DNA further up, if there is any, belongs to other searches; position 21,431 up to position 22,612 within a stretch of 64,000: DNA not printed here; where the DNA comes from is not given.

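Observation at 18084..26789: LeuA-type synthase and tandem ketopantoate reductases inside a hydrolase operon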

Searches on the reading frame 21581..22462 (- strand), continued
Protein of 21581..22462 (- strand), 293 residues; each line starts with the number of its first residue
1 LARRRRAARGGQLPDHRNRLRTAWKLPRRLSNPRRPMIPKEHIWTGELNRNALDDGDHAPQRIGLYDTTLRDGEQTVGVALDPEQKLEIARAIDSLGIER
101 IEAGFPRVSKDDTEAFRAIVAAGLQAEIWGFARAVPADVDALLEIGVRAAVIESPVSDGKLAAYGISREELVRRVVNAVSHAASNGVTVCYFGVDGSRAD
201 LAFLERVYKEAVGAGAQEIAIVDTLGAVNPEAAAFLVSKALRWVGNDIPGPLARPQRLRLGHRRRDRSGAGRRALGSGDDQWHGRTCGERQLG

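Call 32: search_protein_families(library=ncbifam, proteins=[P0002, L059:2700-5139:+, L031:14472-15575:+, L027:14217-15167:+, L035:15479-16744:+, L031:11333-12046:+, L012:5407-6669:+, L059:11115-12683:+], max_evalue=1e-10)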
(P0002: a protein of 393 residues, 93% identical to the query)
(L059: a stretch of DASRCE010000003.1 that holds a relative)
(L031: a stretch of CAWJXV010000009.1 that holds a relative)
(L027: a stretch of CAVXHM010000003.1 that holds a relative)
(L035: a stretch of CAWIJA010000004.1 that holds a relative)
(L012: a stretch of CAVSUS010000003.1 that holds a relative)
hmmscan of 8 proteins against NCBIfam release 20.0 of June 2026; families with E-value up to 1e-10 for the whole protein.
P0002 (393 aa): 20 families
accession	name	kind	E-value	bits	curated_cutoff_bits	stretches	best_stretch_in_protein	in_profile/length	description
NF002085.0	PRK00915.1-2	subfamily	4.6e-101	339.1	517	1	22-390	9-376/504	2-isopropylmalate synthase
TIGR02090.1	LEU1_arch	subfamily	8.9e-97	324.4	484.75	1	29-390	3-363/363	isopropylmalate/citramalate/homocitrate synthases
TIGR02660.1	nifV_homocitr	equivalog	2.6e-89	300.1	462.9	1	28-389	3-364/365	homocitrate synthase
NF041069.1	IPMS_Sufob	equivalog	3e-82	276.8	600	1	29-382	3-358/371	isopropylmalate synthase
NF002086.0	PRK00915.1-3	equivalog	3.3e-74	250.2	532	1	23-391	3-382/516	2-isopropylmalate synthase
TIGR02146.1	LysS_fung_arch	equivalog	3.4e-73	246.9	413.55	1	30-371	2-343/344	homocitrate synthase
NF002088.0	PRK00915.1-5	equivalog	1.8e-70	237.9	697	1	25-390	2-378/514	2-isopropylmalate synthase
NF002087.0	PRK00915.1-4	equivalog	4e-68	230.2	729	1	25-391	5-383/516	2-isopropylmalate synthase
TIGR00973.1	leuA_bact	equivalog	6e-66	222.9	598.7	1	26-390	1-376/494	2-isopropylmalate synthase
NF002084.0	PRK00915.1-1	equivalog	5.8e-53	180.2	748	1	25-390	3-379/523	2-isopropylmalate synthase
TIGR00977.1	citramal_synth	equivalog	9.9e-43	146.2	450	1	27-373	2-365/526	citramalate synthase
NF042433.1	CitmalDyn_Leptosp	equivalog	1.2e-37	129.7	950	1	25-378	6-369/514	(R)-citramalate synthase CimA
NF042434.1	IPMS_Lepto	equivalog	9e-37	126.9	500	1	25-372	4-368/374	2-isopropylmalate synthase LeuA2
NF006049.0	PRK08195.1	subfamily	5.4e-24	84.9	229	1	145-284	127-265/344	4-hyroxy-2-oxovalerate/4-hydroxy-2-oxopentanoic acid aldolase,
NF002991.1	PRK03739.1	subfamily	2.5e-22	79.3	455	1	212-311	235-333/550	2-isopropylmalate synthase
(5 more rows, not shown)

L059:2700-5139:+ (813 aa): 0 families

L031:14472-15575:+ (367 aa): 14 families
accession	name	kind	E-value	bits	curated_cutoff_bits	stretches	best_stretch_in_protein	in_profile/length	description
TIGR03619.1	F420_Rv2161c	subfamily_domain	3.5e-27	95.6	166.9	1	36-246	5-237/247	TIGR03619 family F420-dependent LLM class oxidoreductase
TIGR03560.1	F420_Rv1855c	subfamily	1.7e-25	90.1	231.4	1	24-226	9-221/227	TIGR03560 family F420-dependent LLM class oxidoreductase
NF052254.1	luciferase_Alph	exception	8.6e-24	84.4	600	1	21-358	14-352/354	luciferase subunit alpha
TIGR03858.1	LLM_2I7G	subfamily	1.5e-20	73.5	462.25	1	23-250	20-253/337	Atu2307/SP_0267 family LLM class monooxygenase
TIGR03558.1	oxido_grp_1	subfamily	1.8e-19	70.1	166.95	1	16-258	7-248/325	MsnO8 family LLM class oxidoreductase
TIGR04020.1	seco_metab_LLM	subfamily_domain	2.5e-19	69.6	244.45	1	23-319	13-311/341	MupA/Atu3671 family FMN-dependent luciferase-like monooxygenase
TIGR04027.1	LLM_KPN_01858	hypoth_equivalog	7.3e-18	64.6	412.9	1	25-355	16-324/326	putative FMN-dependent luciferase-like monooxygenase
TIGR03557.1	F420_G6P_family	subfamily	3.6e-17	62.5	210.4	1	29-255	13-237/316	TIGR03557 family F420-dependent LLM class oxidoreductase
NF002619.0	PRK02271.1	equivalog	2.2e-14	53.5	276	1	28-320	13-298/329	5,10-methylenetetrahydromethanopterin reductase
TIGR03555.1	F420_mer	equivalog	6.4e-13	48.8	348.7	1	62-328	39-303/325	5,10-methylenetetrahydromethanopterin reductase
TIGR04021.1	LLM_DMSO2_sfnG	equivalog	1.2e-12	47.9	382.95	1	72-321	72-319/350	dimethylsulfone monooxygenase SfnG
TIGR03621.1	F420_MSMEG_2516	subfamily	2.5e-12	46.5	213.15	1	26-320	11-271/295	TIGR03621 family F420-dependent LLM class oxidoreductase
TIGR03571.1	lucif_BA3436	subfamily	3.1e-11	43.1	303.9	1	29-250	31-257/304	TIGR03571 family LLM class oxidoreductase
TIGR03854.1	F420_MSMEG_3544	hypoth_equivalog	4.9e-11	42.5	295.6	1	59-187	39-169/290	TIGR03854 family LLM class F420-dependent oxidoreductase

L027:14217-15167:+ (316 aa): 1 family
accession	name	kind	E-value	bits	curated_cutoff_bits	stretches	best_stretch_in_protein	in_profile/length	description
TIGR03234.1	OH-pyruv-isom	equivalog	3.5e-12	46.2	353.45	1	105-226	84-206/254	hydroxypyruvate isomerase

L035:15479-16744:+ (421 aa): 1 family
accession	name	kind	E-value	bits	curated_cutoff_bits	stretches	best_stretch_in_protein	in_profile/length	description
NF011933.0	PRK15404.1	subfamily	1.3e-16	60.6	477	1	41-385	11-345/370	high-affinity branched-chain amino acid ABC transporter substrate-binding protein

L031:11333-12046:+ (237 aa): 4 families
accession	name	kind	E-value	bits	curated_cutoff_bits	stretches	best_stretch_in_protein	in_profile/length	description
TIGR03338.1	phnR_burk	equivalog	2.9e-26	92.4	271.5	1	29-220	16-208/212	phosphonate utilization associated transcriptional regulator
NF008504.0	PRK11414.1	equivalog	1.8e-20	73.6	225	1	18-172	5-159/221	GntR family transcriptional regulator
NF008576.0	PRK11534.1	equivalog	2.3e-19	69.9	218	1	29-229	12-221/225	DNA-binding transcriptional regulator CsiR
NF007001.0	PRK09464.1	equivalog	7.7e-14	51.9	330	1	19-220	5-227/254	pyruvate dehydrogenase complex transcriptional repressor PdhR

L012:5407-6669:+ (420 aa): 18 families
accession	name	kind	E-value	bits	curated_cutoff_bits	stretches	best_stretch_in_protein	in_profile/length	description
TIGR03555.1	F420_mer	equivalog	1.1e-41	143.3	348.7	1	80-415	6-324/325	5,10-methylenetetrahydromethanopterin reductase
NF002619.0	PRK02271.1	equivalog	3.4e-41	141.6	276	1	82-416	10-326/329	5,10-methylenetetrahydromethanopterin reductase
TIGR04024.1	F420_NP1902A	hypoth_equivalog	9.2e-34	116.6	345.4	1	82-388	11-301/330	TIGR04024 family LLM class F420-dependent oxidoreductase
TIGR03841.1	F420_Rv3093c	subfamily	1.5e-28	100.1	213.65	1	83-396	7-294/298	LLM class F420-dependent oxidoreductase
TIGR03857.1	F420_MSMEG_2249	hypoth_equivalog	1.1e-26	93.8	218.4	1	86-396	14-321/329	TIGR03857 family LLM class F420-dependent oxidoreductase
TIGR03564.1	F420_MSMEG_4879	subfamily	2.7e-26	92.8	234.25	1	88-316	1-218/265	TIGR03564 family F420-dependent LLM class oxidoreductase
TIGR03557.1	F420_G6P_family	subfamily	7.5e-22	77.9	210.4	1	86-419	13-315/316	TIGR03557 family F420-dependent LLM class oxidoreductase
TIGR03554.1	F420_G6P_DH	equivalog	7.7e-22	77.7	420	1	87-419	17-331/331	glucose-6-phosphate dehydrogenase (coenzyme-F420)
TIGR03559.1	F420_Rv3520c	subfamily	1.4e-21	76.9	335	1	81-396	8-324/325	LLM class F420-dependent oxidoreductase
TIGR03842.1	F420_CPS_4043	hypoth_equivalog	2e-21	76.4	295.45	1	75-417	2-328/329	TIGR03842 family LLM class F420-dependent oxidoreductase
TIGR03619.1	F420_Rv2161c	subfamily_domain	1.2e-19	70.9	166.9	1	91-299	3-218/247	TIGR03619 family F420-dependent LLM class oxidoreductase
TIGR03617.1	F420_MSMEG_2256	subfamily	1.3e-19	70.3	278.15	1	93-383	2-285/318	TIGR03617 family F420-dependent LLM class oxidoreductase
TIGR04465.1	ArgArg_F420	equivalog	2.6e-17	62.9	470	1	86-330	60-306/364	F420-dependent hydroxymycolic acid dehydrogenase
TIGR03620.1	F420_MSMEG_4141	subfamily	1.8e-16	60.4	219.8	1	75-318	4-202/280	TIGR03620 family F420-dependent LLM class oxidoreductase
TIGR03885.1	flavin_revert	hypoth_equivalog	4e-14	52.5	398.7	0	87-260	14-186/315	TIGR03885 family FMN-dependent LLM class oxidoreductase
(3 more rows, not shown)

L059:11115-12683:+ (522 aa): 7 families
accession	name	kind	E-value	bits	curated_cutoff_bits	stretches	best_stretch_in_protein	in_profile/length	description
NF045689.1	BCarotKetCrtO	equivalog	1e-47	163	1000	2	311-509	335-537/563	beta-carotene ketolase CrtO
TIGR02734.1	crtI_fam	subfamily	1.8e-30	106.1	238.1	2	202-514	184-495/504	phytoene desaturase family protein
NF058655.1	CrtID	equivalog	3.4e-18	65.7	640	0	16-70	2-54/478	bifunctional phytoene desaturase/3,4-desaturase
TIGR02733.1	desat_CrtD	equivalog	3.7e-16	58.9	549.7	0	14-82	3-69/492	C-3',4' desaturase CrtD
NF045637.1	carotdesatCrtDProt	equivalog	1.2e-14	53.7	580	0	16-55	2-41/485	1-hydroxycarotenoid 3,4-desaturase CrtD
TIGR02730.1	carot_isom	equivalog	5.4e-13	48.6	586.9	0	224-496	215-475/493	carotenoid isomerase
NF042421.1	hydcarot_desat_CrtD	equivalog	1.2e-11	43.8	500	0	14-65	3-52/487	1-hydroxycarotenoid 3,4-desaturase CrtD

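Call 40: get_annotated_region(hit=H13, flank=600)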
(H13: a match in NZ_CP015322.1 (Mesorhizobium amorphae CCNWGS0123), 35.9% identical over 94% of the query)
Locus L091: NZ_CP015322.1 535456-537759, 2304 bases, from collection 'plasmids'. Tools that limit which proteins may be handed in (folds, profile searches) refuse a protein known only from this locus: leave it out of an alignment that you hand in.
description: Mesorhizobium amorphae CCNWGS0123 plasmid pM0123d, complete sequence
organism: Mesorhizobium amorphae CCNWGS0123 (NCBI taxid 1082933)
taxonomy: Bacteria; Pseudomonadota; Alphaproteobacteria; Hyphomicrobiales; Phyllobacteriaceae; Mesorhizobium; Mesorhizobium amorphae; Mesorhizobium amorphae CCNWGS0123
host: -; source: Robinia pseudoacacia,cell culture; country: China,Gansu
typing (MOB-suite, as given by PLSDB): non-mobilizable; mating-pair formation MPF_T
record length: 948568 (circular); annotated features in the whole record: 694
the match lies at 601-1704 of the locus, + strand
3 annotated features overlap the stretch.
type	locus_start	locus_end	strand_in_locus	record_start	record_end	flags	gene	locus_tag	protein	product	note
CDS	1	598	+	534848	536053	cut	nifS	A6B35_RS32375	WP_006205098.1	cysteine desulfurase NifS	GO:0006520 - amino acid metabolic process [Evidence IEA]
CDS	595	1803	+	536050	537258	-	nifV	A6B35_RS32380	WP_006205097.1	homocitrate synthase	-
CDS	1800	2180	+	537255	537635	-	nifW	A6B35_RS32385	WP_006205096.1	nitrogenase stabilizing/protective protein NifW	-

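Call 41: get_annotated_region(hit=H3, flank=700)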
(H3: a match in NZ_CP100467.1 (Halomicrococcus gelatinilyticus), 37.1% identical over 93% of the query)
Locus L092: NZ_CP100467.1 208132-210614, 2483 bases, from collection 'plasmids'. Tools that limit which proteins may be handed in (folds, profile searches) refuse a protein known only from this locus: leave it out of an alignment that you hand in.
description: Halomicrococcus gelatinilyticus strain GSLN9 plasmid unnamed2, complete sequence
organism: Halomicrococcus gelatinilyticus (NCBI taxid 1702103)
taxonomy: Archaea; Euryarchaeota; Halobacteria; Halobacteriales; Haladaptataceae; Halomicrococcus; Halomicrococcus gelatinilyticus
host: -; source: cell culture,sediment; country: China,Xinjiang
typing (MOB-suite, as given by PLSDB): non-mobilizable
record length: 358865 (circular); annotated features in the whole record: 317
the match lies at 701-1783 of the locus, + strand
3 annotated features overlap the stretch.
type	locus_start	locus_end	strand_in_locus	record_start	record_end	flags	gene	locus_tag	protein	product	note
CDS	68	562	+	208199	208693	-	-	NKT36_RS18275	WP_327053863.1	hypothetical protein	-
CDS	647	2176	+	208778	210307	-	-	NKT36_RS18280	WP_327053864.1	(R)-citramalate synthase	-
CDS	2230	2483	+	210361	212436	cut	-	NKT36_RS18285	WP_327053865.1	prolyl oligopeptidase family serine peptidase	GO:0006508 - proteolysis [Evidence IEA]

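Call 42: get_annotated_region(hit=H10, flank=700)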
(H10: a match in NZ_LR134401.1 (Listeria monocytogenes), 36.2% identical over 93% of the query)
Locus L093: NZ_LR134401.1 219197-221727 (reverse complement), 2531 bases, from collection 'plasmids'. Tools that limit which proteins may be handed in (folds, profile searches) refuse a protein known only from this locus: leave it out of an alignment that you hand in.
description: Listeria monocytogenes strain NCTC7974 plasmid 4, complete sequence
organism: Listeria monocytogenes (NCBI taxid 1639)
taxonomy: Bacteria; Bacillota; Bacilli; Bacillales; Listeriaceae; Listeria; Listeria monocytogenes
host: -; source: Homo sapiens,Vein blood; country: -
typing (MOB-suite, as given by PLSDB): non-mobilizable
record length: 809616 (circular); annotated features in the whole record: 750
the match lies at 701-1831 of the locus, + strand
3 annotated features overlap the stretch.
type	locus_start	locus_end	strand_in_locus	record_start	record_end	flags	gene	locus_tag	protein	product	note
CDS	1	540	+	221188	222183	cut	ilvC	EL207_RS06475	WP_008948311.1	ketol-acid reductoisomerase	-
CDS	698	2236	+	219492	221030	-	-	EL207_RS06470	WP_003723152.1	2-isopropylmalate synthase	GO:0009098 - leucine biosynthetic process [Evidence IEA]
CDS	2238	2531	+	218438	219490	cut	leuB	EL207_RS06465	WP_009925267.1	3-isopropylmalate dehydrogenase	GO:0009098 - leucine biosynthetic process [Evidence IEA]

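Call 43: get_annotated_region(hit=H6, flank=700)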
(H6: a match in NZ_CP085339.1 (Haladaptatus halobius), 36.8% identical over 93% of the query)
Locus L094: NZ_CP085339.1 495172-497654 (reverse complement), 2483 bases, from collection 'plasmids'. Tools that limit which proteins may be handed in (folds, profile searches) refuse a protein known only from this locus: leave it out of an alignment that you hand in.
description: Haladaptatus halobius strain PSR5 plasmid unnamed3, complete sequence
organism: Haladaptatus halobius (NCBI taxid 2884875)
taxonomy: Archaea; Euryarchaeota; Halobacteria; Halobacteriales; Haladaptataceae; Haladaptatus; Haladaptatus halobius
host: -; source: cell culture,saline soil; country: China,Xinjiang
typing (MOB-suite, as given by PLSDB): non-mobilizable
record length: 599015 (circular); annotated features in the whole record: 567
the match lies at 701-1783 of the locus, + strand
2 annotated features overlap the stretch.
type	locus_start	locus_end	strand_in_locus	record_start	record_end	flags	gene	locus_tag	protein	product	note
CDS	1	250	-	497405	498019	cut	-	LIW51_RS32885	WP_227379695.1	helix-turn-helix domain-containing protein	-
CDS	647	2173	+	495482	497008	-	-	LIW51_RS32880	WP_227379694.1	2-isopropylmalate synthase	-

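Call 44: search_protein_representatives(alignment_id=A1)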
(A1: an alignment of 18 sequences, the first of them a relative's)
Query: 18 sequences, 393 profile positions. Proteins with E-value up to 0.001 (for the whole library): 19396; up to 1e-10: 8626; up to 1e-30: 2101. The best 150 are listed.
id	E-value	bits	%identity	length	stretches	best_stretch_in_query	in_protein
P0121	2.9e-180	616.0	-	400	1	1-391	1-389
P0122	5.4e-130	450.5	-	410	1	2-282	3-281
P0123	3.2e-126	438.0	-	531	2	184-359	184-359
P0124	1.5e-118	412.8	-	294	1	104-391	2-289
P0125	7.6e-115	400.6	-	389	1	2-392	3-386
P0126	1.3e-114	399.8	-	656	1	2-253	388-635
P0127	5.6e-113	394.5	-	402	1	18-392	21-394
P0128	6.3e-105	367.9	-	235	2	38-194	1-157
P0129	4.8e-100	351.9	-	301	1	3-309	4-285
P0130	5.2e-99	348.5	-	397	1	13-392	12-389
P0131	1.1e-96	340.8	-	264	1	169-369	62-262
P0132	1.0e-94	334.3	-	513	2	6-208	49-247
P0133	2.8e-92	326.3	-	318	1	135-356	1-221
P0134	4.1e-92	325.8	-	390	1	135-352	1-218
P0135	9.6e-92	324.5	-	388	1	25-392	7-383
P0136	2.0e-91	323.5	-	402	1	7-391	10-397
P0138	5.9e-89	315.4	-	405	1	19-392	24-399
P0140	5.0e-88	312.3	-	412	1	8-391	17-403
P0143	5.0e-87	309.0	-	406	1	20-391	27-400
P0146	1.5e-82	294.3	-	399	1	20-392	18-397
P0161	3.8e-78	279.8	-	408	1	5-391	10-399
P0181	1.1e-74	268.4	-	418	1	6-392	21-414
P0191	1.7e-73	264.4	-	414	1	22-391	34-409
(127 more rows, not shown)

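Call 49: list_cluster_members(proteins=[P0127, P0130, P0136, P0138, P0140, P0146, P0191, P0181, P0143, P0161])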
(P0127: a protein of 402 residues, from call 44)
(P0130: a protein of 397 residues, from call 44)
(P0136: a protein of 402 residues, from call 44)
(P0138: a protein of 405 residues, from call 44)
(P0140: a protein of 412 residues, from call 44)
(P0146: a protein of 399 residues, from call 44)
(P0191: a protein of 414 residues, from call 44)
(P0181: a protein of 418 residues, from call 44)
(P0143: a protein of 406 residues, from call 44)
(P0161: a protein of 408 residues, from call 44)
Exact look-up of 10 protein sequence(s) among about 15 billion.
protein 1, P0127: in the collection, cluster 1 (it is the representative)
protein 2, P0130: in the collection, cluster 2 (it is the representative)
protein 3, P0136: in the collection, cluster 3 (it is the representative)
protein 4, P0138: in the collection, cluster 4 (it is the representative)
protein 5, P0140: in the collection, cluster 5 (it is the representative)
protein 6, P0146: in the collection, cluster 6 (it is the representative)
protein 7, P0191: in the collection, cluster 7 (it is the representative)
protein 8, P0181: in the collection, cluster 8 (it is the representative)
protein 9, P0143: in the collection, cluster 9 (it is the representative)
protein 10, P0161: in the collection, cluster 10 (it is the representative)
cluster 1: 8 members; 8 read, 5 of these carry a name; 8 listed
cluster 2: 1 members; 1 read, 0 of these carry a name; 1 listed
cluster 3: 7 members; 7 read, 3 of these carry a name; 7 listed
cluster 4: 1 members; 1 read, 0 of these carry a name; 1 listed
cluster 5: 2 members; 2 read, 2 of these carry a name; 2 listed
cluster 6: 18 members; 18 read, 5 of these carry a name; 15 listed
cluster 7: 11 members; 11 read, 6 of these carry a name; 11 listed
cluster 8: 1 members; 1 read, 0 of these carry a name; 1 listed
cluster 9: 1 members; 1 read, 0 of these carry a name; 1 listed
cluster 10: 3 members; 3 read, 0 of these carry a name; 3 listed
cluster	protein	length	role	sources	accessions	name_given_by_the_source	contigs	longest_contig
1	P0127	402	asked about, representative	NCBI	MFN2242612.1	MAG: LeuA family protein [Anaerolineae bacterium]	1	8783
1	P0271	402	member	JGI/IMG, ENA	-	isopropylmalate/homocitrate/citramalate synthase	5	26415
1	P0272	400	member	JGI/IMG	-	isopropylmalate/homocitrate/citramalate synthase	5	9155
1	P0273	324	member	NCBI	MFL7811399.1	MAG: LeuA family protein, partial [Anaerolineae bacterium]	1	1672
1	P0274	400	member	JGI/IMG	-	isopropylmalate/homocitrate/citramalate synthase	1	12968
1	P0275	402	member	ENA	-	-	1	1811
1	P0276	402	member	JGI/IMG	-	-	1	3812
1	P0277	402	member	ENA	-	-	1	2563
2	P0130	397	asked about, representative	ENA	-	-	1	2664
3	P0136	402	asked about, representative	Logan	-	-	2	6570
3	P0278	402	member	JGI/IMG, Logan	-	methanogen homocitrate synthase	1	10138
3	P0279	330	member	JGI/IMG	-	methanogen homocitrate synthase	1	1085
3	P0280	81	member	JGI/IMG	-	isopropylmalate/homocitrate/citramalate synthase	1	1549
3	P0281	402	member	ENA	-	-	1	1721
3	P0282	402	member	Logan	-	-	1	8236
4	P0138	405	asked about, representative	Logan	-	-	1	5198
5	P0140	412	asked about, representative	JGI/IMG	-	methanogen homocitrate synthase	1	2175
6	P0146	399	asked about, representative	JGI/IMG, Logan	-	isopropylmalate/homocitrate/citramalate synthase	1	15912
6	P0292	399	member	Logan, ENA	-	-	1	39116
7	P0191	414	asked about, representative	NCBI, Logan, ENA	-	-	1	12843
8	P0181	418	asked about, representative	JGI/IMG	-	-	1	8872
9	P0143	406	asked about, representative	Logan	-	-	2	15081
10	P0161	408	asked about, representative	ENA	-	-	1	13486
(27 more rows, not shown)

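Call 50: find_encoding_contigs(protein=P0127, flank=8000, max_places=3)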
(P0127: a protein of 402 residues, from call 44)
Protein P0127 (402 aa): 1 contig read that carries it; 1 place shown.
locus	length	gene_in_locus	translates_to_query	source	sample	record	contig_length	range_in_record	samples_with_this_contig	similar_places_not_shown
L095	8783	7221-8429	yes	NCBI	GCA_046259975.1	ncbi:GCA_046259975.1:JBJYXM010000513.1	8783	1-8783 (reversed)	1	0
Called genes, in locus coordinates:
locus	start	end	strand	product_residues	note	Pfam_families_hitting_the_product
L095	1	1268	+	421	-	PF01314:AFOR_C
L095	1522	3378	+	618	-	PF02730:AFOR_N, PF01314:AFOR_C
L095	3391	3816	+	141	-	PF13237:Fer4_10 (weak), PF12838:Fer4_7 (weak), PF13237:Fer4_10, PF13247:Fer4_11, PF12838:Fer4_7, PF13187:Fer4_9, PF25160:LdpA_Fe-S-bd (weak), PF00037:Fer4, +7 more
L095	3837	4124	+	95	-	-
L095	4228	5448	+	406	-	PF01321:Creatinase_N, PF00557:Peptidase_M24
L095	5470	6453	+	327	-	PF00389:2-Hacid_dh, PF02826:2-Hacid_dh_C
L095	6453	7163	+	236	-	PF00857:Isochorismatase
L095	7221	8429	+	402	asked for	PF00682:HMGL-like, PF22617:HCS_D2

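Call 51: find_encoding_contigs(protein=P0130, flank=8000, max_places=3)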
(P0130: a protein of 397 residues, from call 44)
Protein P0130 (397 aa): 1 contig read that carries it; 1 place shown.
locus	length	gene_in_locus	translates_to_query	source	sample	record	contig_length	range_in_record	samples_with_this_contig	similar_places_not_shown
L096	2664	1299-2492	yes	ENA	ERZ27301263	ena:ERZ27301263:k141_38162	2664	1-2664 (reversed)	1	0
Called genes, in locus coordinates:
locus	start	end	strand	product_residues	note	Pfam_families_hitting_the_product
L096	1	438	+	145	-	?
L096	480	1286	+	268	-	PF02633:Creatininase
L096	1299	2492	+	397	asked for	PF00682:HMGL-like, PF22617:HCS_D2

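Call 52: find_encoding_contigs(protein=P0138, flank=8000, max_places=3)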
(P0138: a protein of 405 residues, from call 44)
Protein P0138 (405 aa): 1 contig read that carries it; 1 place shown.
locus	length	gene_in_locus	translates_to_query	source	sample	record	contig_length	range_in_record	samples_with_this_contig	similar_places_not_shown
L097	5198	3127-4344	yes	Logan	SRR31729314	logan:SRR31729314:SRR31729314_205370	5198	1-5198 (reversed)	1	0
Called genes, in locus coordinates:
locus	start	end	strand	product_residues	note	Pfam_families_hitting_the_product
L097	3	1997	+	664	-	?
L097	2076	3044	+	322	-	PF13379:NMT1_2 (faint), PF16868:NMT1_3, PF09084:NMT1, PF12974:Phosphonate-bd (weak)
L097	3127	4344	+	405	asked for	PF00682:HMGL-like, PF22617:HCS_D2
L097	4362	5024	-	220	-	PF00392:GntR, PF07729:FCD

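Call 54: find_encoding_contigs(protein=P0271, flank=10000, max_places=2)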
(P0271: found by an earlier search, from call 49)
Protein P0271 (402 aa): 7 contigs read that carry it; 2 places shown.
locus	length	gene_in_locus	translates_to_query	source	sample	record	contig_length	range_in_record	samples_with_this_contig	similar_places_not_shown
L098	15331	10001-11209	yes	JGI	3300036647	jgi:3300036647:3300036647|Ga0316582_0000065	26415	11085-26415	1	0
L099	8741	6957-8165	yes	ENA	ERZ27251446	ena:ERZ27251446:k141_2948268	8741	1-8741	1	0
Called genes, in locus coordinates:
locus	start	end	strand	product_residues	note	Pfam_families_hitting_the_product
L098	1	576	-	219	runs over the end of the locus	-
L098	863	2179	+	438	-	PF00860:Xan_ur_permease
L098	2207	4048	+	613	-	PF02730:AFOR_N, PF01314:AFOR_C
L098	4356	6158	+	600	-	PF02730:AFOR_N, PF01314:AFOR_C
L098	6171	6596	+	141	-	PF13237:Fer4_10 (weak), PF12838:Fer4_7 (weak), PF13237:Fer4_10, PF13247:Fer4_11, PF12838:Fer4_7, PF13187:Fer4_9, PF25160:LdpA_Fe-S-bd (weak), PF00037:Fer4, +7 more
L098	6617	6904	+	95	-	-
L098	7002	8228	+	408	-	PF01321:Creatinase_N, PF00557:Peptidase_M24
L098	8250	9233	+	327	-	PF00389:2-Hacid_dh, PF02826:2-Hacid_dh_C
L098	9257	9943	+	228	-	PF00857:Isochorismatase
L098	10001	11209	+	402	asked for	PF00682:HMGL-like, PF22617:HCS_D2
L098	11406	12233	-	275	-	PF00561:Abhydrolase_1, PF12146:Hydrolase_4, PF12697:Abhydrolase_6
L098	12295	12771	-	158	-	PF00583:Acetyltransf_1, PF13673:Acetyltransf_10, PF13508:Acetyltransf_7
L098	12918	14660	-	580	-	PF02129:Peptidase_S15, PF08530:PepX_C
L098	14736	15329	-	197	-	?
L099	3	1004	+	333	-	?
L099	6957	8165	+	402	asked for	PF00682:HMGL-like, PF22617:HCS_D2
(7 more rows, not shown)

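Call 55: find_encoding_contigs(protein=P0292, flank=10000, max_places=2)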
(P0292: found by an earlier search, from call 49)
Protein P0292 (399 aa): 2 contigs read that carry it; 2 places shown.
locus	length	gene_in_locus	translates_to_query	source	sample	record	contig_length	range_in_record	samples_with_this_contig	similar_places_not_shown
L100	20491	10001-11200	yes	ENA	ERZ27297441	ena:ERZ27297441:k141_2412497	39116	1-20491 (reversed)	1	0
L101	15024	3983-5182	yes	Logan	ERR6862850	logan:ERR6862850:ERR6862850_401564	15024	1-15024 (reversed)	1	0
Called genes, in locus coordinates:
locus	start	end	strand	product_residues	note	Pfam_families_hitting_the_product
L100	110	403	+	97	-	-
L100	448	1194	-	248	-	PF02535:Zip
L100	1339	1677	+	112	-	PF12973:Cupin_7 (weak), PF07883:Cupin_2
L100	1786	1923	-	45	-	-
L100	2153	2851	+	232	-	PF24280:HVO_A0563_N, PF04967:HTH_10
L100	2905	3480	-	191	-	PF02525:Flavodoxin_2, PF03358:FMN_red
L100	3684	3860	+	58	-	-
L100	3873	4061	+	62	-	-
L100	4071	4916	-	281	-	PF01135:PCMT (weak), PF01209:Ubie_methyltran, PF13489:Methyltransf_23, PF13847:Methyltransf_31, PF08241:Methyltransf_11, PF08242:Methyltransf_12, PF13649:Methyltransf_25, PF20922:Anamorsin_N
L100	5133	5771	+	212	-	PF01891:CbiM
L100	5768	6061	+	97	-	-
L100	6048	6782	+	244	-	PF02361:CbiQ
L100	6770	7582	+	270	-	PF02463:SMC_N (weak), PF00005:ABC_tran, PF13555:AAA_29 (weak), PF13304:AAA_21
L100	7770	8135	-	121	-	PF02627:CMD (weak)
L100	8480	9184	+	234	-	PF02596:DUF169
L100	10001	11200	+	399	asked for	PF00682:HMGL-like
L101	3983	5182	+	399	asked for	PF00682:HMGL-like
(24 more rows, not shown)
